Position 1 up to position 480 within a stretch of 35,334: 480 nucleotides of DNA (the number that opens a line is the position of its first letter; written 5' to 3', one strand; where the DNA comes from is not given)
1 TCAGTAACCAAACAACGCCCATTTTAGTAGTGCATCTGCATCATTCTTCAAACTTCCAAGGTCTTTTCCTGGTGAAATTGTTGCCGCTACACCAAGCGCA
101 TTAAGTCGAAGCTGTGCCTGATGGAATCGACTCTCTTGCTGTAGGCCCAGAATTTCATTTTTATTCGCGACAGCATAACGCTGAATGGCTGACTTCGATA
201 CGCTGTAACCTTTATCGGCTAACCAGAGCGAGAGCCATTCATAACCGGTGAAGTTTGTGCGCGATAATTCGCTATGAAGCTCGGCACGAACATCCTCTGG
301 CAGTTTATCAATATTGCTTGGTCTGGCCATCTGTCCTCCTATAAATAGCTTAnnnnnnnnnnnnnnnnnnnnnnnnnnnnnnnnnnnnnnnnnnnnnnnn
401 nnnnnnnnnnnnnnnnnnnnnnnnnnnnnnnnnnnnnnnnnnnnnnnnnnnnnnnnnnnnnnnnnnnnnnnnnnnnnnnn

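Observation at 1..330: Truncated DUF3486 paralogue at the distal end of the early operon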

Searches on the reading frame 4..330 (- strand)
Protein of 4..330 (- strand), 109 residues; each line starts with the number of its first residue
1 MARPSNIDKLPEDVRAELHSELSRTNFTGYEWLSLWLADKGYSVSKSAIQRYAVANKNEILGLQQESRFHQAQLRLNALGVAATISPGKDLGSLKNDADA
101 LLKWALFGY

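Call 5: search_protein_families(library=pfam, proteins=[window:4-330:-], max_evalue=0.1)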
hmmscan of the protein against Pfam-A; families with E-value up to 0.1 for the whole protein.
window:4-330:- (109 aa): 3 families
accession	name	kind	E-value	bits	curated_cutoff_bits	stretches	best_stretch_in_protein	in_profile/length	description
PF11985.13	Phage_Mu_Gp27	-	6.1e-15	56.5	28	1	7-58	1-53/173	Bacteriophage Mu, Gp27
PF13565.12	HTH_32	-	0.065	14.2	33.7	0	3-52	25-72/73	Homeodomain-like domain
PF23025.1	YbjQ_2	-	0.071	13.8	29.1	0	39-87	59-103/103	C2 domain-containing protein 5, YbjQ-like domain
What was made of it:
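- On Pfam PF11985 Phage_Mu_Gp27 / DUF3486 (small terminase of Mu-like phages): 56.5 bits against a cut-off of 28, E 6e-15 (call 5).
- Checked: The Pfam PF11985 hit is E 6e-15 at 56.5 bits (gathering score 28) and covers profile positions 1-53 of 173 only (call 5). Generic HTH families reach only E >= 0.065 (call 5), so the similarity is family-specific and not a generic HTH resemblance.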

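Call 6: search_protein_families(library=phrogs, proteins=[window:4-330:-], max_evalue=0.01)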
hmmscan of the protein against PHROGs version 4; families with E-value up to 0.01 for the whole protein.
window:4-330:- (109 aa): 3 families
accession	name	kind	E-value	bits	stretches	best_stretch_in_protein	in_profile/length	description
phrog_426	-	head and packaging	4.3e-14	54.1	1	1-60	2-62/184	terminase small subunit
phrog_15000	-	unknown function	5.2e-05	24.6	1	5-57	6-58/109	-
phrog_3979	-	unknown function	0.0098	16.9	0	28-52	35-59/71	-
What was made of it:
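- Checked: PHROG 426, 'terminase small subunit', hits at E 4e-14 (call 6).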

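Call 16: find_homologous_proteins(query=window:4-330:-, max_evalue=0.001)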
Query window:4-330:- (109 aa): 6 proteins with E <= 0.001 among 12 candidates.
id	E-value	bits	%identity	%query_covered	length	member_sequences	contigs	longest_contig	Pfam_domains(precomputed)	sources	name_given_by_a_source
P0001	1.0e-64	233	100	100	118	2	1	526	PF11985.14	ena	-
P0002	2.6e-54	200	85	100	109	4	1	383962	PF11985.14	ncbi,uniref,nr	ncbi:phage protein Gp27 family protein [Candidatus Symbiopectobacterium sp. PLON1]|uniref:phage prot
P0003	7.5e-50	186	79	100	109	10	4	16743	PF11985.14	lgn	-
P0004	2.3e-42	162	69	100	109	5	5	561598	PF11985.14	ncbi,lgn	ncbi:TPA: phage protein Gp27 family protein [Serratia marcescens]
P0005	1.1e-40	156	72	95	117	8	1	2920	PF11985.14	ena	-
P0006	4.6e-17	80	77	49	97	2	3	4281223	-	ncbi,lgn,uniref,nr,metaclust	ncbi:hypothetical protein SY86_15195 [Erwinia tracheiphila]|uniref:Uncharacterized protein n=1 Tax=E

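Call 26: find_encoding_contigs(protein=P0004, flank=10000, max_places=4)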
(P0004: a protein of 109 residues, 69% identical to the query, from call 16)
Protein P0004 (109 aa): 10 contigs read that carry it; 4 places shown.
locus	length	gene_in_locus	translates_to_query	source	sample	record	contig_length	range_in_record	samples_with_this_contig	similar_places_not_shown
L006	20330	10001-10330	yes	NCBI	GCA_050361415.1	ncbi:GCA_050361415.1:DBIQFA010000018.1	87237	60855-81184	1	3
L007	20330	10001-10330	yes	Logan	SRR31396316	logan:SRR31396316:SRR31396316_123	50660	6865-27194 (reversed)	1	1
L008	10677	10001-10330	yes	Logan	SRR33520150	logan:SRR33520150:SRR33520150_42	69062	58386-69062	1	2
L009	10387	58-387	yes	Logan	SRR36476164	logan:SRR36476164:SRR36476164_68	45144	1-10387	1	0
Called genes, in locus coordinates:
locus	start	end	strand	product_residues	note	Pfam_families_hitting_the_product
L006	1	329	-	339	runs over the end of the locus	-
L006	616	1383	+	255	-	PF02086:MethyltransfD12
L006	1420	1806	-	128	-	-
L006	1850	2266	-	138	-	PF07022:Phage_CI_repr (weak), PF12844:HTH_19, PF01381:HTH_3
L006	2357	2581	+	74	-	-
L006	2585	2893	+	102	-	PF09339:HTH_IclR, PF08279:HTH_11 (weak), PF12840:HTH_20 (weak), PF01022:HTH_5 (weak)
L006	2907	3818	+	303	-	PF11300:DUF3102 (weak)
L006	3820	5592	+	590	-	PF00665:rve (faint)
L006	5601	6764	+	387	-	PF01381:HTH_3 (faint), PF13191:AAA_16 (weak), PF13401:AAA_22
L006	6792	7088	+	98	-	-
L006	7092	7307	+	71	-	-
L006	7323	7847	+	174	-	PF07352:Phage_Mu_Gam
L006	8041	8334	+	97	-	-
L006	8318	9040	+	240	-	PF10979:DUF2786, PF23771:DUF7168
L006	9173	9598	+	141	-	PF06252:GemA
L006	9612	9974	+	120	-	PF08765:Mor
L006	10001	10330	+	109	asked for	PF11985:Phage_Mu_Gp27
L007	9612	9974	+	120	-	PF08765:Mor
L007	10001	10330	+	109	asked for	PF11985:Phage_Mu_Gp27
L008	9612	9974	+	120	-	PF08765:Mor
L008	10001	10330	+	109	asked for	PF11985:Phage_Mu_Gp27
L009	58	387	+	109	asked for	PF11985:Phage_Mu_Gp27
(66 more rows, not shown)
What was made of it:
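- Serratia, with three different host flanks (call 26).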

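Call 27: find_encoding_contigs(protein=P0002, flank=10000, max_places=3)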
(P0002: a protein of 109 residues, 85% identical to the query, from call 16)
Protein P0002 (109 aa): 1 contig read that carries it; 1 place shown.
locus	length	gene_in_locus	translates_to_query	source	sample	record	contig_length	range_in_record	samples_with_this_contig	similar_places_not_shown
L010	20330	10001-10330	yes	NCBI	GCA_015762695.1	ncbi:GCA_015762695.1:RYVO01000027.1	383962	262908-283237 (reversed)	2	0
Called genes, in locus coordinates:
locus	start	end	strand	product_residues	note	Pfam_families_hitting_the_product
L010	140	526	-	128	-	PF24828:DUF7713 (weak)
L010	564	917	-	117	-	PF01381:HTH_3 (weak)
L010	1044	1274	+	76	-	-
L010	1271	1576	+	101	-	PF09339:HTH_IclR (weak)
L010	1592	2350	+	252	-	-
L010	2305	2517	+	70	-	-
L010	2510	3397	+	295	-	-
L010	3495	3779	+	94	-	-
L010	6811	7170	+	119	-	PF10800:DUF2528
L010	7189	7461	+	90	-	-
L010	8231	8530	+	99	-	-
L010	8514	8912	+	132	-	-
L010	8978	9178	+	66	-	-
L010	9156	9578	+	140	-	PF06252:GemA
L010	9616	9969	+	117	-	PF08765:Mor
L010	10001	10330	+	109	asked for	PF11985:Phage_Mu_Gp27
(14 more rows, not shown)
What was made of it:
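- Symbiopectobacterium (call 27).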

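Call 28: search_protein_representatives(alignment_id=A2)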
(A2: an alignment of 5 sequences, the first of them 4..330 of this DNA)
Query: 5 sequences, 109 profile positions. Proteins with E-value up to 0.001 (for the whole library): 703; up to 1e-10: 34; up to 1e-30: 1. The best 150 are listed.
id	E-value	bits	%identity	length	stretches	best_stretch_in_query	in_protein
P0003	1.2e-58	212.4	-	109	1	1-109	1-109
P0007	5.6e-25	104.0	-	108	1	1-106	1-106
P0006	2.2e-21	92.5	-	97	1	55-109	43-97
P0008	3.2e-20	88.7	-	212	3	4-53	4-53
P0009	1.2e-19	86.9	-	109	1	4-105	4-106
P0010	1.5e-18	83.4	-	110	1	1-104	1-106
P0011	8.6e-18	80.9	-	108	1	3-105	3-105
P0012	1.1e-17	80.5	-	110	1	1-108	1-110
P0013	1.4e-16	77.0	-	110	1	1-105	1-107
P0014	1.0e-15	74.2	-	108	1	1-105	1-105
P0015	1.8e-15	73.4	-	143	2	6-60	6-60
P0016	1.0e-14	71.0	-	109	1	1-105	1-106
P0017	1.8e-14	70.2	-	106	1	1-106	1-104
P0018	8.9e-14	68.0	-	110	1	3-106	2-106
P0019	9.8e-14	67.8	-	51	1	1-38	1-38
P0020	1.5e-13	67.3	-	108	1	6-105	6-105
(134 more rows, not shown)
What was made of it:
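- On Short end-adjacent Gp27N family (delineated in this session): Profile search: dozens of 50%-identity cluster representatives match profile positions 1-105 (call 28).
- In the exhaustive search, 703 proteins reach E <= 1e-3 (short-family and full-length Gp27 together), and dozens of 100-120-aa cluster representatives match the profile end to end (call 28).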

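Call 30: search_dna_similar(query=window:4-330:-, collection=phages, mode=protein, max_evalue=0.001, max_rows=60)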
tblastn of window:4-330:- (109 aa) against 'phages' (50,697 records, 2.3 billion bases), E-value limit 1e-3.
Records with a match: 24; places in all: 25; records where one place covers at least 80% of the query: 1.
Best place of each record, by identity: >=99% 1; <60% 23.
By first word of the organism name: Burkholderia 9; Faecalibacterium 2; Bacteriophage 2; Escherichia 2; Stenotrophomonas 2; Klebsiella 1; Mushuvirus 1; Clostridium 1; Leptolyngbya 1; Ralstonia 1; and 2 more.
By host as written in the record: - 5; Burkholderia sp. 5; Faecalibacterium prausnitzii 2; Burkholderia thailandensis 2; Klebsiella pneumoniae 1; Oscillospiraceae sp. ER4 1; Enterocloster clostridioformis 1; Leptolyngbya boryana 1; and 6 more.
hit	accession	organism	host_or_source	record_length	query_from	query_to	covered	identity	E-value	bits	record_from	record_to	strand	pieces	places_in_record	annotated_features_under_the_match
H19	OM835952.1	Klebsiella phage KP12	Klebsiella pneumoniae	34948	1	109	100%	100.0%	4e-67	223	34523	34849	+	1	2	hypothetical protein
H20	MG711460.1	Faecalibacterium phage FP_Mushu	Faecalibacterium prausnitzii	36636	5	90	79%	40.7%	1e-8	56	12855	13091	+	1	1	terminase small subunit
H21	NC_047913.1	Faecalibacterium phage FP_Mushu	Faecalibacterium prausnitzii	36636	5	90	79%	40.7%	1e-8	56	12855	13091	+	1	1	terminase small subunit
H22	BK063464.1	Mushuvirus mushu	Oscillospiraceae sp. ER4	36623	5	90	79%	40.7%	1e-8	56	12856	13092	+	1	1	terminase small subunit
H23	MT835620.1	Bacteriophage sp.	human fecal samples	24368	5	90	79%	40.7%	2e-8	56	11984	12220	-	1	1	record has no annotation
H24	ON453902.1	Clostridium phage Villandry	Enterocloster clostridioformis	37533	5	90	79%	34.9%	1e-6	50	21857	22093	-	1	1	terminase small subunit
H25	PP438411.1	Leptolyngbya phage Lsp-JY19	Leptolyngbya boryana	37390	1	79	72%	37.5%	8e-8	54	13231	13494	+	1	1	hypothetical protein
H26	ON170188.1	Ralstonia phage YO107_2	Ralstonia solanacearum T440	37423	1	52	48%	53.8%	1e-9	59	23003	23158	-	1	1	record has no annotation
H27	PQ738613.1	Escherichia phage PhiKM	Escherichia coli (uropathogenic)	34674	1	52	48%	53.8%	2e-9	59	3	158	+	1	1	terminase small subunit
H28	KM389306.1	Escherichia phage Phi06_2974 B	-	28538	1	52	48%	53.8%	3e-9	58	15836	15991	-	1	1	record has no annotation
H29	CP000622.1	Burkholderia phage phiE255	Burkholderia thailandensis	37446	1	52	48%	53.8%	4e-9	58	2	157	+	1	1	gp1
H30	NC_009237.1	Burkholderia phage phiE255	Burkholderia thailandensis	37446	1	52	48%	53.8%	4e-9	58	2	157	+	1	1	terminase small subunit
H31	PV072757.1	Burkholderia phage vB_CB2b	Burkholderia sp.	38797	1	52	48%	53.8%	4e-9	58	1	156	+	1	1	hypothetical protein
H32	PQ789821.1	Burkholderia phage vB_E274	Burkholderia sp.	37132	1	52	48%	53.8%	5e-9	57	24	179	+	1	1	hypothetical protein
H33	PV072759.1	Burkholderia phage vB_E433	Burkholderia sp.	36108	1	52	48%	53.8%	5e-9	57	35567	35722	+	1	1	none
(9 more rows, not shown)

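Call 34: find_related_loci(query=A2, collection=viral_contigs, flank=10000)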
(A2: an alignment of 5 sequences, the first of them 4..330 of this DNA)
Query A2 (109 aa) in viral_contigs; peptide patterns used: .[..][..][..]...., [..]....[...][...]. (x = any residue, [..] = any of these).
135 stretches matched a pattern; 7 encode a relative of the query (tblastn E <= 1e-3); 7 distinct loci.
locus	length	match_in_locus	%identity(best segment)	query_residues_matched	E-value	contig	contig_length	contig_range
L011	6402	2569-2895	100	1-109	1e-71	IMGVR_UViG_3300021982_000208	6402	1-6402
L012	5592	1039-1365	100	1-109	1e-71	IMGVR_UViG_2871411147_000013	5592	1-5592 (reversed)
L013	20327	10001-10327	100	1-109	1e-71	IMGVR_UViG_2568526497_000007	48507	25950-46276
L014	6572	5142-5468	100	1-109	1e-71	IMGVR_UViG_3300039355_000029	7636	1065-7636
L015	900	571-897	100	1-109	2e-77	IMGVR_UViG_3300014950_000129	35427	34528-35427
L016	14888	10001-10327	100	1-109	1e-71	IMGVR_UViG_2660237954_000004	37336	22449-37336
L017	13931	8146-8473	84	1-109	3e-46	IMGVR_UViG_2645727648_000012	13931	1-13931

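Call 37: find_related_loci(query=A4, collection=genome_contigs, flank=10000)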
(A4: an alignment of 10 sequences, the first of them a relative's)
Query A4 (108 aa) in genome_contigs; peptide patterns used: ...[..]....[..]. (x = any residue, [..] = any of these).
25 stretches matched a pattern; 2 encode a relative of the query (tblastn E <= 1e-3); 2 distinct loci.
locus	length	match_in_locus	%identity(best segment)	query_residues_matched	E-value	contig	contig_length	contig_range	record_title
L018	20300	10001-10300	53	10-108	4e-33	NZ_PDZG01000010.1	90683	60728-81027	Iodobacter sp. BJB302 NODE_10_length_90683_cov_33.289445, whole genome shotgun sequence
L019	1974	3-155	43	59-108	8e-9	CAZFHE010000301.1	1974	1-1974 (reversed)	MAG TPA_asm: uncultured Dechloromonas sp. isolate SRP098377_co2_209 genome assembly, contig: k141_844123, whole genome s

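Call 38: find_related_loci(query=A4, collection=viral_contigs, flank=10000)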
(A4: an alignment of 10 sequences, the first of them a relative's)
Query A4 (108 aa) in viral_contigs; peptide patterns used: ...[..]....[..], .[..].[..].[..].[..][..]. (x = any residue, [..] = any of these).
599 stretches matched a pattern (row limit reached: there are more); 527 encode a relative of the query (tblastn E <= 1e-3); the best 80 are kept; 80 distinct loci.
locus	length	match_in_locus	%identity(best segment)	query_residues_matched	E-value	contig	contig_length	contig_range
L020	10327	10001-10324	63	1-108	4e-46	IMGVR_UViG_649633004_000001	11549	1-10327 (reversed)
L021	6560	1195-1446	38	7-107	8e-17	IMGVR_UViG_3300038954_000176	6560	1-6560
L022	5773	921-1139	47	1-73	7e-16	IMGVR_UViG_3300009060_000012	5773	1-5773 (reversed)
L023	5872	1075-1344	36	1-107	5e-15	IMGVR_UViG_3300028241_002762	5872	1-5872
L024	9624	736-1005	35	1-107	9e-15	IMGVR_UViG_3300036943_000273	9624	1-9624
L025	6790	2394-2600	48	1-65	1e-14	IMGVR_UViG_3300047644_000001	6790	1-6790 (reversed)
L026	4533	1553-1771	42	1-73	1e-14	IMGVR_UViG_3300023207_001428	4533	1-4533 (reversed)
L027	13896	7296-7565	35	1-107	9e-15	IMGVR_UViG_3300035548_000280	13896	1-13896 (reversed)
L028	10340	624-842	45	1-73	1e-14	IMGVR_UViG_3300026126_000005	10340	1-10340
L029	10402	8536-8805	35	1-107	9e-15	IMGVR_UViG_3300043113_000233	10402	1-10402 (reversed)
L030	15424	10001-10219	41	1-73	1e-14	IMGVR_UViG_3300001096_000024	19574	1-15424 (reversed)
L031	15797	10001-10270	35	1-107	2e-14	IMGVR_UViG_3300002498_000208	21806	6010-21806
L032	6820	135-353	42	1-73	4e-14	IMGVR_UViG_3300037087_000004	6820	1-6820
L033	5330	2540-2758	42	1-73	4e-14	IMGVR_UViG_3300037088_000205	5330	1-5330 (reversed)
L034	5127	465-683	42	1-73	4e-14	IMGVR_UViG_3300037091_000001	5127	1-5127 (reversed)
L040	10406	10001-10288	32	1-108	5e-14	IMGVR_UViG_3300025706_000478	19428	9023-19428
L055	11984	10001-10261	33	1-87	1e-13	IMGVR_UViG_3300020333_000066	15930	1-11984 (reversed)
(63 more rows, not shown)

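Call 39: predict_structure(alignment_id=A3)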
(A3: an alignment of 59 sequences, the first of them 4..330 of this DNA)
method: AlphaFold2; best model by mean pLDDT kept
length: 109 residues; sequences in the alignment: 59
mean_pLDDT: 69.1   pTM: 0.38
mean pLDDT of the five models: 69.1, 67.6, 65.1, 64.4, 62.7
residues with pLDDT >= 90: 0; 70-90: 64; 50-70: 39; < 50: 6
segments of 3 or more residues with pLDDT < 50: 1-5
pLDDT, mean of each block of 10 residues (from residue 1): 50 71 71 79 74 71 58 72 71 74 70
secondary structure, 60 per line:
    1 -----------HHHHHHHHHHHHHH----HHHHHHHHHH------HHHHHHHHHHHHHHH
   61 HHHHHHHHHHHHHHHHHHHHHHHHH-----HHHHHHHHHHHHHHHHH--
elements in order: H12-25 H30-39 H46-85 H91-107
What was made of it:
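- The structural model is only of moderate confidence (pLDDT 69, call 39).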

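Call 47: search_protein_families(library=pfam, proteins=[L040:9593-9985:+, L040:8042-8794:+, L018:9530-9964:+, L018:8970-9575:+, L018:10325-10741:+, L018:10823-12061:+, L020:9629-9937:+, L020:9180-9722:+, L055:9592-9960:+, L055:8960-9592:+], max_evalue=0.01)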
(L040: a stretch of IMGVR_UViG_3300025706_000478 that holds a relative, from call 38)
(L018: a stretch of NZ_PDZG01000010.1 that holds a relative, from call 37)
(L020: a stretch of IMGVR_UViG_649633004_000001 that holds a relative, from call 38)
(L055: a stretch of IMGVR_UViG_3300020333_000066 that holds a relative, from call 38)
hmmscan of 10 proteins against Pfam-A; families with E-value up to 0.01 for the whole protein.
L040:9593-9985:+ (131 aa): 0 families

L040:8042-8794:+ (251 aa): 1 family
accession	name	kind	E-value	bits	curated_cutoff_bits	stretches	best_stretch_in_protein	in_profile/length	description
PF04233.19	Phage_Mu_F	-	1.6e-10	42.1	29.6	1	57-181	2-111/112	Phage Mu protein F like protein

L018:9530-9964:+ (145 aa): 3 families
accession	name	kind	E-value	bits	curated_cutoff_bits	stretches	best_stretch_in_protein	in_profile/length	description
PF08765.17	Mor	-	3.4e-41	140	24.9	1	24-131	1-107/107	Mor transcription activator family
PF13551.12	HTH_29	-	0.004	17.7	28.1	0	95-125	11-42/64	Winged helix-turn helix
PF13384.12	HTH_23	-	0.0045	17.2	24.6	0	92-119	16-41/50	Homeodomain-like domain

L018:8970-9575:+ (202 aa): 2 families
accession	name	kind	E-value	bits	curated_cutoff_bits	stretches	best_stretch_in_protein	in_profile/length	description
PF06252.17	GemA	-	3.1e-38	131.8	27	1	27-142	1-119/119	Bacteriophage Mu, GemA protein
PF00745.25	GlutR_dimer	-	0.004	17.9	22.9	1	120-190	13-80/99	Glutamyl-tRNAGlu reductase, dimerisation domain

L018:10325-10741:+ (139 aa): 0 families

L018:10823-12061:+ (413 aa): 4 families
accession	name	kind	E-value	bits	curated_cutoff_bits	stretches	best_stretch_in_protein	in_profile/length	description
PF02518.31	HATPase_c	-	5.6e-25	88.4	26.4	1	297-403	2-109/111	Histidine kinase-, DNA gyrase B-, and HSP90-like ATPase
PF00672.30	HAMP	-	1.5e-11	44.9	25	1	145-194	2-51/53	HAMP domain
PF00512.31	HisKA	-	1.4e-09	38.3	26.9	1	202-260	3-65/66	His Kinase A (phospho-acceptor) domain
PF13581.12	HATPase_c_2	-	0.0001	22.8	27.4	1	306-396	41-122/127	Histidine kinase-like ATPase domain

L020:9629-9937:+ (103 aa): 0 families

L020:9180-9722:+ (181 aa): 1 family
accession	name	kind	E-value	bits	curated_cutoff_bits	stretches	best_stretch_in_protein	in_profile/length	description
PF05069.18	Phage_tail_S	-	7.6e-19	68.5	24.3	1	14-178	8-147/148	Phage virion morphogenesis family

L055:9592-9960:+ (123 aa): 1 family
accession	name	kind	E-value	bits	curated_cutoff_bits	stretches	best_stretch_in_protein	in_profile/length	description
PF08765.17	Mor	-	7.9e-36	122.8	24.9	1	10-115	2-107/107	Mor transcription activator family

L055:8960-9592:+ (211 aa): 0 families
